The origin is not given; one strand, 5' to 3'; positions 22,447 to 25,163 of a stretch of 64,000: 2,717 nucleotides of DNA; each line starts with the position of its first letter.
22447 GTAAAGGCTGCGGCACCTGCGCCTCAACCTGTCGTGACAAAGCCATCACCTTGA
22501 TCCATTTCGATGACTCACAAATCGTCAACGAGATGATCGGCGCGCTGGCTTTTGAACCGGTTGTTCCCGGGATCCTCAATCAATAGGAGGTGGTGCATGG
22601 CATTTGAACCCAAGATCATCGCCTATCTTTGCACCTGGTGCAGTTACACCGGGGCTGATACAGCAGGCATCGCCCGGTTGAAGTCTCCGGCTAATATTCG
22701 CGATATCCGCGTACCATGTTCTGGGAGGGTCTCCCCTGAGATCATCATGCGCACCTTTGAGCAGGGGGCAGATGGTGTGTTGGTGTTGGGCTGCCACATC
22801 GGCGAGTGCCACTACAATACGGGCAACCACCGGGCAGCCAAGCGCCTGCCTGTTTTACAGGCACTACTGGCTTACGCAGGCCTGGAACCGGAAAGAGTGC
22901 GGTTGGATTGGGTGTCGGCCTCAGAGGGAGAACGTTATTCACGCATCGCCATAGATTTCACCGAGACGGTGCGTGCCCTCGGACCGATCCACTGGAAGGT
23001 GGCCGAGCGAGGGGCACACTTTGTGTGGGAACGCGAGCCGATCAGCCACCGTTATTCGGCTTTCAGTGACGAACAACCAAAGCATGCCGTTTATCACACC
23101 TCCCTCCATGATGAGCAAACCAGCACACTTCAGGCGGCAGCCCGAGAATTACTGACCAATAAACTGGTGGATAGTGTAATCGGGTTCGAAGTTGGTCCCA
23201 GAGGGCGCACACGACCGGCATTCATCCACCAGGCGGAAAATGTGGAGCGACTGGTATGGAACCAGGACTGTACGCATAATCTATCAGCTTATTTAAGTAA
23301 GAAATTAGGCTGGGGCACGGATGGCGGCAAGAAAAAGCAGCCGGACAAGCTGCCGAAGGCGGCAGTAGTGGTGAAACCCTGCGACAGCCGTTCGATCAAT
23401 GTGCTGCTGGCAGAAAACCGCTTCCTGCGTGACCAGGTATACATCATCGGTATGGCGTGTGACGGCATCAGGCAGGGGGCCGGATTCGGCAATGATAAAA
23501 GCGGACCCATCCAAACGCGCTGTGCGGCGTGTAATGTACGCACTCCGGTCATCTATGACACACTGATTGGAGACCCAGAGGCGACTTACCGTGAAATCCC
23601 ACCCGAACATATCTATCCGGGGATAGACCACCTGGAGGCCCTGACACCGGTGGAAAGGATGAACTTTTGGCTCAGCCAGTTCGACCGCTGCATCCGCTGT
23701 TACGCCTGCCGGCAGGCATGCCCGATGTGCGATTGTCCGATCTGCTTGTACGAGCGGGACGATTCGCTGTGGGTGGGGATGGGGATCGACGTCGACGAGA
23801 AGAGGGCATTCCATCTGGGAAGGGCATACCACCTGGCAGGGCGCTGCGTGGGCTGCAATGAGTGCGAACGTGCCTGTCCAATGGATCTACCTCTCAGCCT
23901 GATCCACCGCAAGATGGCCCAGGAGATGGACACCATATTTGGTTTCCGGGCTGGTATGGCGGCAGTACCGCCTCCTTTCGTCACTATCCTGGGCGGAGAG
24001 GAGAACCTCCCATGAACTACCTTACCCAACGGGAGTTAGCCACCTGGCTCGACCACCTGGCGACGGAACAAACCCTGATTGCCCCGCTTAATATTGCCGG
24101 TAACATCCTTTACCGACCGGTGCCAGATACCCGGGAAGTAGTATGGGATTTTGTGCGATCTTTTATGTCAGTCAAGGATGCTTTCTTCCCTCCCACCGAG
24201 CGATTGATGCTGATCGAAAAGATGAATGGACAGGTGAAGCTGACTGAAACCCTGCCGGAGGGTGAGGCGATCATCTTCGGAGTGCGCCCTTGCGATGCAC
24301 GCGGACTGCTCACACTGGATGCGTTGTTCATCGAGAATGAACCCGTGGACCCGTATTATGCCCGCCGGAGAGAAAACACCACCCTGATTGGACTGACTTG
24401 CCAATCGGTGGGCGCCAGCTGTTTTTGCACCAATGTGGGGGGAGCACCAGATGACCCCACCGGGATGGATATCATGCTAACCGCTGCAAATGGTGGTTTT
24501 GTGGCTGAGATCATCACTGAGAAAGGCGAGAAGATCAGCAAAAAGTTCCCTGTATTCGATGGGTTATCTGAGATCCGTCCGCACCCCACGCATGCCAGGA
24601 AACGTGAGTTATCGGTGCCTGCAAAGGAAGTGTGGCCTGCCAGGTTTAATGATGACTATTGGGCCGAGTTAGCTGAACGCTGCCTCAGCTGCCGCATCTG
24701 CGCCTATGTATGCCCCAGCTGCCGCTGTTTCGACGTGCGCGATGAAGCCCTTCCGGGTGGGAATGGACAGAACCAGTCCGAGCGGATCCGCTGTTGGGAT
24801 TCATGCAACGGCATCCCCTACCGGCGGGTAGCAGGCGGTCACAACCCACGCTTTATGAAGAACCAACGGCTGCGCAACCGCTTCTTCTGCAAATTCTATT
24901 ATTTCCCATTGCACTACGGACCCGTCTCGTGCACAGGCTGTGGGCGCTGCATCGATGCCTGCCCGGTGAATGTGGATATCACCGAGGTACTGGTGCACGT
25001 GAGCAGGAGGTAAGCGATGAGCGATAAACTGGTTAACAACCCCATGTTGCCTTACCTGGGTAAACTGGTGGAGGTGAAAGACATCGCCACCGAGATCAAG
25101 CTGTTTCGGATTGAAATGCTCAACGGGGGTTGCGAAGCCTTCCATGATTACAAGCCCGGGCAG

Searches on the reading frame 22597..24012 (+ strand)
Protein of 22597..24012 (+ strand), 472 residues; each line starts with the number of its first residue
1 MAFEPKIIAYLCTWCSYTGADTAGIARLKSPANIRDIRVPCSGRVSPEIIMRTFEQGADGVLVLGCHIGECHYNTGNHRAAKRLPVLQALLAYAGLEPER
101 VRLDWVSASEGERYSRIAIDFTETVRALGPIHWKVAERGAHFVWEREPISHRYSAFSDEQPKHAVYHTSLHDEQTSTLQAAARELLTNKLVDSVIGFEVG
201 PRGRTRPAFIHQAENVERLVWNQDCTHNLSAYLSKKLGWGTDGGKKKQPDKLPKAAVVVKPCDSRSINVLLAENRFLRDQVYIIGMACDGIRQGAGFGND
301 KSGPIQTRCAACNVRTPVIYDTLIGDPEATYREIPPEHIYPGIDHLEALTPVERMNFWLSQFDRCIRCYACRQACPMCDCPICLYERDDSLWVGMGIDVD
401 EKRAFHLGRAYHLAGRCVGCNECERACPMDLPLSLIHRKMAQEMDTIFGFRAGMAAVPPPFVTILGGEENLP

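Call 8: search_protein_families(library=pfam, proteins=[window:22597-24012:+], max_evalue=0.01)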
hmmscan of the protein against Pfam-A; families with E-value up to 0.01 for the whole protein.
seq(472 aa): 11 families
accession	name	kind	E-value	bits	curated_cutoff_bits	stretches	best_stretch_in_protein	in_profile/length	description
PF02662.21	FlpD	-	1.8e-47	160.8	22.3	1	7-129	1-123/123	Methyl-viologen-reducing hydrogenase, delta subunit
PF00037.32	Fer4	-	1.1e-06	28.7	21.1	2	415-430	6-21/24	4Fe-4S binding domain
PF13183.11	Fer4_8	-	5.4e-06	27.3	27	1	362-430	2-67/68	4Fe-4S dicluster domain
PF12797.12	Fer4_2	-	9.5e-06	25.7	24.5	2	362-376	7-21/22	4Fe-4S binding domain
PF13534.11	Fer4_17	-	0.00019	22.3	22.2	1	364-431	1-60/61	4Fe-4S dicluster domain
PF13237.11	Fer4_10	-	0.00025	21.3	25.5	2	361-428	5-53/53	4Fe-4S dicluster domain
PF13187.11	Fer4_9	-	0.0004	20.8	27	0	405-430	34-50/52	4Fe-4S dicluster domain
PF12837.12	Fer4_6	-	0.00079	19.7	25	1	414-430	6-22/24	4Fe-4S binding domain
PF12800.12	Fer4_4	-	0.00085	19.9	24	0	415-430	2-17/17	4Fe-4S binding domain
PF14697.11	Fer4_21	-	0.0035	17.9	35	0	414-429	38-53/59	4Fe-4S dicluster domain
PF12838.12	Fer4_7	-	0.0049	17.7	27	0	364-430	1-51/52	4Fe-4S dicluster domain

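Call 20: search_solved_structures(query=window:22597-24012:+, max_evalue=0.001)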
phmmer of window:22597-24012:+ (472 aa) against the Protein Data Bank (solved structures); distinct sequences matched with E-value up to 0.001: 17.
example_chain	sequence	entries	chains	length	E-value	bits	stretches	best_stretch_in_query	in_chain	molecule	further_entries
8rvu_F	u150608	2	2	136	1.4e-45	159.5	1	1-131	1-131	Methyl viologen-reducing hydrogenase, subunit D-related protein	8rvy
8rvv_F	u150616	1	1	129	2e-44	155.7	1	3-131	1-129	Methyl viologen-reducing hydrogenase, subunit D-related protein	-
5odc_D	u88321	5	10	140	2e-44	155.6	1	3-134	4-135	Methyl-viologen reducing hydrogenase subunit D | Methyl-viologen reducing hydrogenase, subunit D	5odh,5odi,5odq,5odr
9sw2_D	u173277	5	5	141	2.1e-41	145.7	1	5-132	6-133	F420-non-reducing hydrogenase iron-sulfur subunit D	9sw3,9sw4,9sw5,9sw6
7bkb_F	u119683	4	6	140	7.1e-40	140.6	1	3-132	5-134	F420-non-reducing hydrogenase subunit D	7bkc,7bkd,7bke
9sfi_K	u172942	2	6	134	6.5e-23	84.7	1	4-131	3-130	F420-non-reducing hydrogenase subunit delta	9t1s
9t1s_M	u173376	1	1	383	1e-20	77.4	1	355-461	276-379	formate dehydrogenase (coenzyme F420)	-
8rvu_E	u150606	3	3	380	3.1e-20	75.9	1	355-461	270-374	Formate dehydrogenase, beta subunit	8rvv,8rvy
7bkb_E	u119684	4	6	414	1.3e-19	73.8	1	353-460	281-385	Formate dehydrogenase, beta subunit (F420)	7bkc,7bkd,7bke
8jjr_c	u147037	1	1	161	0.00024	23.5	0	392-431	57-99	PsaC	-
9e0j_K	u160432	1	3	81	0.00032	23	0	410-431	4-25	Photosystem I iron-sulfur center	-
7f4v_aC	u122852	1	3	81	0.00075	21.8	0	413-431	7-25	Photosystem I iron-sulfur center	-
6kif_C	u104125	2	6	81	0.00077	21.8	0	413-431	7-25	Photosystem I iron-sulfur center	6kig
6ijj_C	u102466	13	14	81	0.00093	21.5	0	414-431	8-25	PsaC | Photosystem I iron-sulfur center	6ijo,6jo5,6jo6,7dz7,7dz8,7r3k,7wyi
4kt0_C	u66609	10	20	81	0.00097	21.4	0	413-431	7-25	Photosystem I iron-sulfur center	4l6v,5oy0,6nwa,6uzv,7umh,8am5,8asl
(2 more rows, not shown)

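Call 23: search_protein_families(library=ncbifam, proteins=[window:22597-24012:+], max_evalue=0.00001)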
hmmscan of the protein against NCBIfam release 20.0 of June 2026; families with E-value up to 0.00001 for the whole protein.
window:22597-24012:+ (472 aa): 3 families
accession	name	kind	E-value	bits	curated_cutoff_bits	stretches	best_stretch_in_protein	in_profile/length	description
NF040770.1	hetero_SS_HdrA2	exception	2.3e-45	155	1100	1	4-132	647-775/777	CoB-CoM heterodisulfide reductase HdrA2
NF045873.1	F420_non_VhuD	exception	2.5e-31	108.5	215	1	4-132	1-129/132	F420-non-reducing hydrogenase iron-sulfur subunit VhuD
NF041891.1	hdrA_Methbact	equivalog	1e-11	43.9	1300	1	4-106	643-739/762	ferredoxin:CoB-CoM heterodisulfide reductase subunit HdrA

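Call 66: find_homologous_proteins(query=window:22597-24012:+, max_evalue=1e-20)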
Query window:22597-24012:+ (472 aa): 2293 proteins with E <= 1e-20 among 8000 candidates; the best 120 are listed.
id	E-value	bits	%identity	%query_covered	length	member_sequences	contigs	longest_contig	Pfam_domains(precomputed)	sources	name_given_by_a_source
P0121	0.0e+0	1048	91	100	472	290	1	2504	PF12797.13,PF02662.22,PF00037.33,PF13183.12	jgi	jgi:coenzyme F420-reducing hydrogenase delta subunit/formate hydrogenlyase subunit 6/NADH:ubiquinone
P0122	1.8e-296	1002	86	100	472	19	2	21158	PF12797.13,PF02662.22,PF00037.33,PF13183.12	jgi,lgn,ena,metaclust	metaclust:\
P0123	4.8e-220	750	67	100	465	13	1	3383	PF02662.22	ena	-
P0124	3.5e-215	734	67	99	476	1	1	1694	PF02662.22,PF13183.12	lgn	-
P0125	7.4e-214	729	88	72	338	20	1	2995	PF12797.13,PF00037.33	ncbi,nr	ncbi:MAG TPA: hypothetical protein VLD65_08090, partial [Anaerolineales bacterium]|nr:hypothetical p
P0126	3.4e-211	721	66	99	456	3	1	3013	PF12797.13,PF02662.22,PF00037.33,PF13183.12,PF13187.12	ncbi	-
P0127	1.2e-207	709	66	100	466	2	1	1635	PF02662.22,PF00037.33,PF13183.12,PF13187.12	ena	-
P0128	1.5e-207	709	65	100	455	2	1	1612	PF12797.13,PF02662.22,PF00037.33,PF13237.12,PF13183.12,PF13187.12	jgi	jgi:coenzyme F420-reducing hydrogenase delta subunit/ferredoxin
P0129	5.9e-206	703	64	100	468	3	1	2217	PF02662.22,PF13183.12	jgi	jgi:coenzyme F420-reducing hydrogenase delta subunit/ferredoxin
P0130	9.1e-205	699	64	100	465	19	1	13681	PF02662.22,PF00037.33,PF13183.12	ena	-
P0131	1.3e-204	699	64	100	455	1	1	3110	PF12797.13,PF02662.22,PF00037.33,PF12838.13,PF13183.12,PF13187.12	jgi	jgi:coenzyme F420-reducing hydrogenase delta subunit/ferredoxin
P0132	1.6e-204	699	63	100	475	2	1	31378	PF02662.22,PF13183.12,PF13187.12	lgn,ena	-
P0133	1.4e-203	695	64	100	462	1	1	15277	PF12797.13,PF02662.22,PF00037.33,PF13183.12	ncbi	-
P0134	3.3e-203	694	64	100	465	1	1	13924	PF02662.22,PF00037.33,PF12838.13,PF13183.12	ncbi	-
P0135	2.1e-202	692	64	100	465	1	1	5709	PF02662.22,PF00037.33,PF12838.13,PF13183.12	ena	-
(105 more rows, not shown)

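Call 75: predict_structure(alignment_id=A2)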
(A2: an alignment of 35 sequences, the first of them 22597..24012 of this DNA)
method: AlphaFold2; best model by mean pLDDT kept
length: 472 residues; sequences in the alignment: 35
mean_pLDDT: 66.0   pTM: 0.48
mean pLDDT of the five models: 66.0, 64.4, 61.4, 60.9, 59.4
residues with pLDDT >= 90: 73; 70-90: 136; 50-70: 165; < 50: 98
segments of 3 or more residues with pLDDT < 50: 134-164, 241-247, 366-375, 381-397, 449-472
pLDDT, mean of each block of 10 residues (from residue 1): 83 66 58 80 75 78 77 62 71 73 81 85 90 44 36 36 57 91 96 91 82 94 75 71 48 87 75 77 88 64 67 78 77 54 63 60 49 48 44 40 52 51 53 58 55 33 34 37
secondary structure, 60 per line:
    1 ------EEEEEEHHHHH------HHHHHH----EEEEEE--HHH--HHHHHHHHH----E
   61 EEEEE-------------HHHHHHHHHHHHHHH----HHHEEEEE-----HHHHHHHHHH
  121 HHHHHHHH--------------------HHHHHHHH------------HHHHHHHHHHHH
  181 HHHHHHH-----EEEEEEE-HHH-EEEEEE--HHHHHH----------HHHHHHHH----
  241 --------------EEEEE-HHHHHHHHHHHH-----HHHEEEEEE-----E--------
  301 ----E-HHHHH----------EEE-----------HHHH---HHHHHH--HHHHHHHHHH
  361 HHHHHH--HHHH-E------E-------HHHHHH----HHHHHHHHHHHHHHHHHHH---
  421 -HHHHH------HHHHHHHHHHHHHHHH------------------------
elements in order: E7-12 H13-17 H24-29 E34-39 H47-55 E60-65 H79-93 E101-105 H111-128 H149-156 H169-187 E193-199 E205-210 H213-218 H229-236 E255-259 H261-272 E281-286 H307-311 E322-324 H336-339 H343-348 H351-366 H369-372 H389-394 H399-417 H422-426 H433-448

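Call 79: fold_search(model_id=the predicted structure, library=pdb)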
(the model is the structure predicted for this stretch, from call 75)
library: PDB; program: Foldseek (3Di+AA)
matches with E <= 10: 730; with E <= 0.001: 11
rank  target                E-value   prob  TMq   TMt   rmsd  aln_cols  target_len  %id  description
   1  8rvu_F                1.7e-12  1.00  0.25  0.86   2.9       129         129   52  CryoEM structure of the Elp-Hdr complex of Methanothermobacter marburgensis state 2 (composite structure) (released 2025-05-14)
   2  5odh_D                5.9e-12  1.00  0.25  0.81   2.9       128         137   51  Heterodisulfide reductase / [NiFe]-hydrogenase complex from Methanothermococcus thermolithotrophicus soaked with heter (released 2017-08-30)
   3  5odc_D                8.6e-12  1.00  0.25  0.80   2.9       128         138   51  Heterodisulfide reductase / [NiFe]-hydrogenase complex from Methanothermococcus thermolithotrophicus at 2.3 A resoluti (released 2017-08-30)
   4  7bkb_F                1.9e-11  1.00  0.26  0.82   2.9       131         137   49  Formate dehydrogenase - heterodisulfide reductase - formylmethanofuran dehydrogenase complex from Methanospirillum hun (released 2021-09-29)
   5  8rvu_E                4.0e-10  1.00  0.39  0.47  10.0       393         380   20  CryoEM structure of the Elp-Hdr complex of Methanothermobacter marburgensis state 2 (composite structure) (released 2025-05-14)
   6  7bkb_E                4.5e-10  1.00  0.39  0.43   9.3       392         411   20  Formate dehydrogenase - heterodisulfide reductase - formylmethanofuran dehydrogenase complex from Methanospirillum hun (released 2021-09-29)
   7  5dqr_D                5.8e-05  1.00  0.24  0.28  17.8       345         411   12  The crystal structure of Arabidopsis 7-hydroxymethyl chlorophyll a reductase (HCAR) (released 2016-04-20)
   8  5dqr_E                4.2e-04  1.00  0.24  0.27  17.2       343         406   12  The crystal structure of Arabidopsis 7-hydroxymethyl chlorophyll a reductase (HCAR) (released 2016-04-20)
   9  9r51_B                5.3e-04  1.00  0.21  0.35   6.0       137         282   18  Dimeric state of the F420-reducing hydrogenase from Methanothermococcus thermolithotrophicus in crystalline form 1 (released 2025-10-22)
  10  5dqr_B                6.9e-04  1.00  0.24  0.28  16.1       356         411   13  The crystal structure of Arabidopsis 7-hydroxymethyl chlorophyll a reductase (HCAR) (released 2016-04-20)
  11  5dqr_C                7.7e-04  1.00  0.25  0.27  15.7       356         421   13  The crystal structure of Arabidopsis 7-hydroxymethyl chlorophyll a reductase (HCAR) (released 2016-04-20)
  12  5dqr_A                1.3e-03  1.00  0.25  0.28  18.2       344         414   13  The crystal structure of Arabidopsis 7-hydroxymethyl chlorophyll a reductase (HCAR) (released 2016-04-20)
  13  9r52_B                1.3e-03  1.00  0.21  0.34   5.7       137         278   18  Dimeric state of the F420-reducing hydrogenase from Methanothermococcus thermolithotrophicus in crystalline form 2 (released 2025-10-22)
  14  7npa_A                1.3e-03  1.00  0.19  0.15   5.5       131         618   17  Crystal structure of the Coenzyme F420-dependent sulfite reductase from Methanothermococcus thermolithotrophicus at 1. (released 2022-03-23)
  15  6qgr_B                1.8e-03  1.00  0.21  0.33   6.0       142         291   14  The F420-reducing [NiFe] hydrogenase complex from Methanosarcina barkeri at the Nia-S state (released 2019-10-23)
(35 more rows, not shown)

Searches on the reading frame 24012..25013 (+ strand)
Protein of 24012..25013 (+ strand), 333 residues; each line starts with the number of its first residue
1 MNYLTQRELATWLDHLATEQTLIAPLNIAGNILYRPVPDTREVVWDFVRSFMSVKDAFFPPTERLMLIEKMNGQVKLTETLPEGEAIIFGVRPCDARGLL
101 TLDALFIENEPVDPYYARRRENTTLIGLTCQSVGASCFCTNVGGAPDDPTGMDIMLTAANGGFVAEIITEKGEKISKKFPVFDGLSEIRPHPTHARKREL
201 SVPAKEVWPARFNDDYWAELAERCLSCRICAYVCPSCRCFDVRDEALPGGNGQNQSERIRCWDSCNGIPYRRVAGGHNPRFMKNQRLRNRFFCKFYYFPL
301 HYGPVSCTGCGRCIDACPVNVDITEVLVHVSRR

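Call 8: search_protein_families(library=pfam, proteins=[window:24012-25010:+], max_evalue=0.01)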
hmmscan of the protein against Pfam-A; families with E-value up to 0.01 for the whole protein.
seq(333 aa): 15 families
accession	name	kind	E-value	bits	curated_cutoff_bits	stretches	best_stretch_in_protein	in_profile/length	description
PF17179.9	Fer4_22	-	4e-28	98.5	27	1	223-320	1-94/95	4Fe-4S dicluster domain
PF00037.32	Fer4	-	3.1e-07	30.4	21.1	1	306-321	7-22/24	4Fe-4S binding domain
PF12797.12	Fer4_2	-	7.7e-07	29.1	24.5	1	221-236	7-22/22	4Fe-4S binding domain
PF13187.11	Fer4_9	-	1.3e-06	28.8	27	1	223-320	1-50/52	4Fe-4S dicluster domain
PF13484.11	Fer4_16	-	1e-05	26.7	30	1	307-321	2-16/66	4Fe-4S double cluster binding domain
PF13183.11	Fer4_8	-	1e-05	26.4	27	1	221-321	2-68/68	4Fe-4S dicluster domain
PF12838.12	Fer4_7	-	1.1e-05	26.2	27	1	223-321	1-52/52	4Fe-4S dicluster domain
PF13534.11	Fer4_17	-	1.3e-05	26.1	22.2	1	210-236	32-58/61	4Fe-4S dicluster domain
PF13237.11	Fer4_10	-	1.5e-05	25.3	25.5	1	305-321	7-23/53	4Fe-4S dicluster domain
PF14697.11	Fer4_21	-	2.2e-05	24.9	35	0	306-320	40-54/59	4Fe-4S dicluster domain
PF12837.12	Fer4_6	-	0.00013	22.2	25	1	306-321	8-23/24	4Fe-4S binding domain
PF12798.12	Fer4_3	-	0.00037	21.6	27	1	307-320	1-14/15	4Fe-4S binding domain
PF25160.1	LdpA_Fe-S-bd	-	0.00055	20.1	27.6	1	306-320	27-41/49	LdpA Fe-S cluster-binding domain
PF12800.12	Fer4_4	-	0.00074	20.1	24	1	307-319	4-16/17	4Fe-4S binding domain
PF13746.11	Fer4_18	-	0.003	18.2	27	0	306-325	60-79/114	4Fe-4S dicluster domain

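Call 21: search_solved_structures(query=window:24012-25010:+, max_evalue=0.001)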
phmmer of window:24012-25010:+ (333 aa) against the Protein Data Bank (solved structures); distinct sequences matched with E-value up to 0.001: 5.
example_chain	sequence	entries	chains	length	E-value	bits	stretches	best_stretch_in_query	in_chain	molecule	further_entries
9nez_B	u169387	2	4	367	3.4e-43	151.3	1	12-323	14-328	Sulfhydrogenase 1 subunit beta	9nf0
7bkb_L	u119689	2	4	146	4.1e-05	26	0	297-321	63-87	Formylmethanofuran dehydrogenase, subunit G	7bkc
9sfi_U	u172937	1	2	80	6.7e-05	25.3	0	299-325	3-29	4Fe-4S binding protein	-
8rvu_E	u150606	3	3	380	0.00034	23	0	215-242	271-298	Formate dehydrogenase, beta subunit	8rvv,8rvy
9t1s_M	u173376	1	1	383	0.00044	22.7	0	169-242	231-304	formate dehydrogenase (coenzyme F420)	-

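Call 23: search_protein_families(library=ncbifam, proteins=[window:24012-25010:+], max_evalue=0.00001)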
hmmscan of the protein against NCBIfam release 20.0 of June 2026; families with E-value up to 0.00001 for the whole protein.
window:24012-25010:+ (333 aa): 3 families
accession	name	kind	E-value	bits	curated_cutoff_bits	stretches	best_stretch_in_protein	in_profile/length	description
NF040833.1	sulfhyd_HydB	equivalog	4.5e-48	164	750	1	7-327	9-332/367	NADPH-dependent hydrogenase/sulfhydrogenase 1 subunit beta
NF040829.1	sulfhyd_ShyB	equivalog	7e-48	163.3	690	1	4-330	6-329/334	NAD(P)-dependent hydrogenase/sulfhydrogenase 2 subunit beta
TIGR02910.1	sulfite_red_A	equivalog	1.3e-45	156.1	323.15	1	30-327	39-323/334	anaerobic sulfite reductase subunit AsrA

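Call 24: find_encoding_contigs(protein=window:24012-25013:+, flank=10000, max_places=6)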
Protein window:24012-25013:+ (333 aa): no gene with exactly this product is on record in the collection.
